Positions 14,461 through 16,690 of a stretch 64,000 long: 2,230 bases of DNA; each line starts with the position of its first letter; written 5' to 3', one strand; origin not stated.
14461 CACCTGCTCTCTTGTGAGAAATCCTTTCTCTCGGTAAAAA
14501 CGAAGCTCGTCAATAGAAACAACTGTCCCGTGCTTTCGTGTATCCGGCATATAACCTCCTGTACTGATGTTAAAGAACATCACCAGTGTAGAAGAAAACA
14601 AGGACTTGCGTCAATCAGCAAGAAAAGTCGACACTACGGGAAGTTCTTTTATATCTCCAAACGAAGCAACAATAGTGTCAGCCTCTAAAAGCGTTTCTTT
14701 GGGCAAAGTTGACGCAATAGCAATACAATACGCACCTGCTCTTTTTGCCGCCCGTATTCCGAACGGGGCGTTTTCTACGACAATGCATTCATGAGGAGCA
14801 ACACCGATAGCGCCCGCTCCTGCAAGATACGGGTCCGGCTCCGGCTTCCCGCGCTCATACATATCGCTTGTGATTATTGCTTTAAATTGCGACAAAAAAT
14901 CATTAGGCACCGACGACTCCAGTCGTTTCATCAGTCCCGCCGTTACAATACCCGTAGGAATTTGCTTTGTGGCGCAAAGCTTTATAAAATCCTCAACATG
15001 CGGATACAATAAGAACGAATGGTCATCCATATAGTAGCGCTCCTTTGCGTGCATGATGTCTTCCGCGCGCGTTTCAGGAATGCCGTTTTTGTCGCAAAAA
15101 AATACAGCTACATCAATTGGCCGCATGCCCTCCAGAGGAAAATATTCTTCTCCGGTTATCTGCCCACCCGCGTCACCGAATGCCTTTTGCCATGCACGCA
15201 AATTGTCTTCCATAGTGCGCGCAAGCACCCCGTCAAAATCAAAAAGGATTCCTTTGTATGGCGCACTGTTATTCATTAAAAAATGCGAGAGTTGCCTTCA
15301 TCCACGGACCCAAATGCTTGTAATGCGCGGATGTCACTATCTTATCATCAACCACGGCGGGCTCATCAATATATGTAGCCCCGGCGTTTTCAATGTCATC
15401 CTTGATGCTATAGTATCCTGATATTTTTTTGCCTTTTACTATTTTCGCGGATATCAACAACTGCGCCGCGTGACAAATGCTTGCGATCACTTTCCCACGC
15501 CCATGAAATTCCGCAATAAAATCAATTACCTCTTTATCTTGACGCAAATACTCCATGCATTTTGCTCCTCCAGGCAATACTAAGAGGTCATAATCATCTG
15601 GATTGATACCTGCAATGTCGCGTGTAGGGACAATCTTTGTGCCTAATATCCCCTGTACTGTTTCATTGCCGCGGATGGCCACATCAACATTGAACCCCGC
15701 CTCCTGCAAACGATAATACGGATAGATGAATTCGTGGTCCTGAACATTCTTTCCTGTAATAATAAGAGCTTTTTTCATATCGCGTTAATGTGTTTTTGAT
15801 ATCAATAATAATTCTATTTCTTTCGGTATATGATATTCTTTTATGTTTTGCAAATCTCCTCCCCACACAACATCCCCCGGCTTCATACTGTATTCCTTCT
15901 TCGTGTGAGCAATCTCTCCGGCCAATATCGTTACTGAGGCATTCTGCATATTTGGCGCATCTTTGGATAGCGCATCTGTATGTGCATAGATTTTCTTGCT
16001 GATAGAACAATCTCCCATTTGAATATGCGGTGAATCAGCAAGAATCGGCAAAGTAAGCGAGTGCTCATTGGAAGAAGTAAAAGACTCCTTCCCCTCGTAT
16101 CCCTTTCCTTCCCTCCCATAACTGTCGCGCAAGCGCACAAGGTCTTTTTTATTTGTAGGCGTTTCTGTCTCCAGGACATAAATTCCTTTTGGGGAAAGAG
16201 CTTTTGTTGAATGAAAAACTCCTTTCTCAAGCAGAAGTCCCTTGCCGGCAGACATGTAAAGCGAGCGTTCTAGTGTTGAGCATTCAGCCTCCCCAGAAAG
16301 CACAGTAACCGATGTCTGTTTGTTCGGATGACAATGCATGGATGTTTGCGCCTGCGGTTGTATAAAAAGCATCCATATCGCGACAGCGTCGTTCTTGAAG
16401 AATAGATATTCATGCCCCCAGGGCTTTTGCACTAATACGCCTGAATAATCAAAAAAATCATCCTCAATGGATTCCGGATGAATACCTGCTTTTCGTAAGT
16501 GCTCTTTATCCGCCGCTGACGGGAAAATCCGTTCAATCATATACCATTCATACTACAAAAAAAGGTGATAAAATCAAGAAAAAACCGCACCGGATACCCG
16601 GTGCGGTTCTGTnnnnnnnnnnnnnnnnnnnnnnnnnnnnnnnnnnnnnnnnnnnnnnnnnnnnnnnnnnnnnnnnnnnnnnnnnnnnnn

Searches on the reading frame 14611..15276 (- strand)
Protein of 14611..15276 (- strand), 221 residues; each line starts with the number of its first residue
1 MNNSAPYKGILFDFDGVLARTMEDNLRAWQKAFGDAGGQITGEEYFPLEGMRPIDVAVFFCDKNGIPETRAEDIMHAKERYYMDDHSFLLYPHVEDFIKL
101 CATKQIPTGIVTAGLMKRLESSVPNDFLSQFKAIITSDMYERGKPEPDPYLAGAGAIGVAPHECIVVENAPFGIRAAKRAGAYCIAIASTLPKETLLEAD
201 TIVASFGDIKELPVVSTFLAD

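Call 6: search_protein_families(library=pfam, proteins=[window:14611-15276:-], max_evalue=0.0001)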
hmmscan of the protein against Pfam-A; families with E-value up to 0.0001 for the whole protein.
window:14611-15276:- (221 aa): 2 families
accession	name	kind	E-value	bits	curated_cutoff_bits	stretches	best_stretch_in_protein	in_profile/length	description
PF13419.12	HAD_2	-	2.3e-23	83.6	23.8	1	10-187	1-178/178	Haloacid dehalogenase-like hydrolase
PF00702.32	Hydrolase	-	1e-17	65.6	26.4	1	7-181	1-191/191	haloacid dehalogenase-like hydrolase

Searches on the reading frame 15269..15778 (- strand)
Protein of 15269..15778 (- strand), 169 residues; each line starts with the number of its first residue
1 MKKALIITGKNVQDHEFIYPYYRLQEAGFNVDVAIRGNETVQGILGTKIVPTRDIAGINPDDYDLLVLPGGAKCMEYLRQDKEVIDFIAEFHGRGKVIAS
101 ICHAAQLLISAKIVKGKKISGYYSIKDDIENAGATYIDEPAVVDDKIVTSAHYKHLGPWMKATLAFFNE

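Call 6: search_protein_families(library=pfam, proteins=[window:15269-15778:-], max_evalue=0.0001)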
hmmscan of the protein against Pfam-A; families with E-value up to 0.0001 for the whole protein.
window:15269-15778:- (169 aa): 1 family
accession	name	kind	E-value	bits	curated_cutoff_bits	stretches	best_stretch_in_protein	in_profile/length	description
PF01965.30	DJ-1_PfpI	-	5e-48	163.5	26.6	1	2-163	1-162/165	DJ-1/PfpI family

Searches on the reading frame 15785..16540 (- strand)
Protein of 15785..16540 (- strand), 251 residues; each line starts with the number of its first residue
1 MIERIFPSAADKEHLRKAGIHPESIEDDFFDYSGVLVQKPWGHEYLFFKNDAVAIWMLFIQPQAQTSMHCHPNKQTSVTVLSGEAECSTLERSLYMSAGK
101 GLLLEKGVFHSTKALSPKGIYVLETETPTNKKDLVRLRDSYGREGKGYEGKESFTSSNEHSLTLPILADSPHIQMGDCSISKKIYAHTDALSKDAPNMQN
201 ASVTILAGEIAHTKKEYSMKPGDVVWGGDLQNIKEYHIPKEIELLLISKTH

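Call 6: search_protein_families(library=pfam, proteins=[window:15785-16540:-], max_evalue=0.0001)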
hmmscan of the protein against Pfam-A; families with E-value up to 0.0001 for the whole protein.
window:15785-16540:- (251 aa): 1 family
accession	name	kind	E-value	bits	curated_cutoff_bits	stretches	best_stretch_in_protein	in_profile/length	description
PF07883.17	Cupin_2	-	8.1e-07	29.1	27.2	1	59-118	4-62/70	Cupin domain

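Call 46: search_protein_families(library=ncbifam, proteins=[window:15785-16540:-], max_evalue=1e-8)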
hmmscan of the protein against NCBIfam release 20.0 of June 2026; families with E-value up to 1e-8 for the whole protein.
window:15785-16540:- (251 aa): 0 families

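Call 48: search_protein_families(library=pfam, proteins=[window:15785-16540:-], max_evalue=0.001)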
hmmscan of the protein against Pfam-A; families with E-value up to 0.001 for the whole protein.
window:15785-16540:- (251 aa): 1 family
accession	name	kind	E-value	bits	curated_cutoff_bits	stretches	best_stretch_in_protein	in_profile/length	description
PF07883.17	Cupin_2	-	8.1e-07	29.1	27.2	1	59-118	4-62/70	Cupin domain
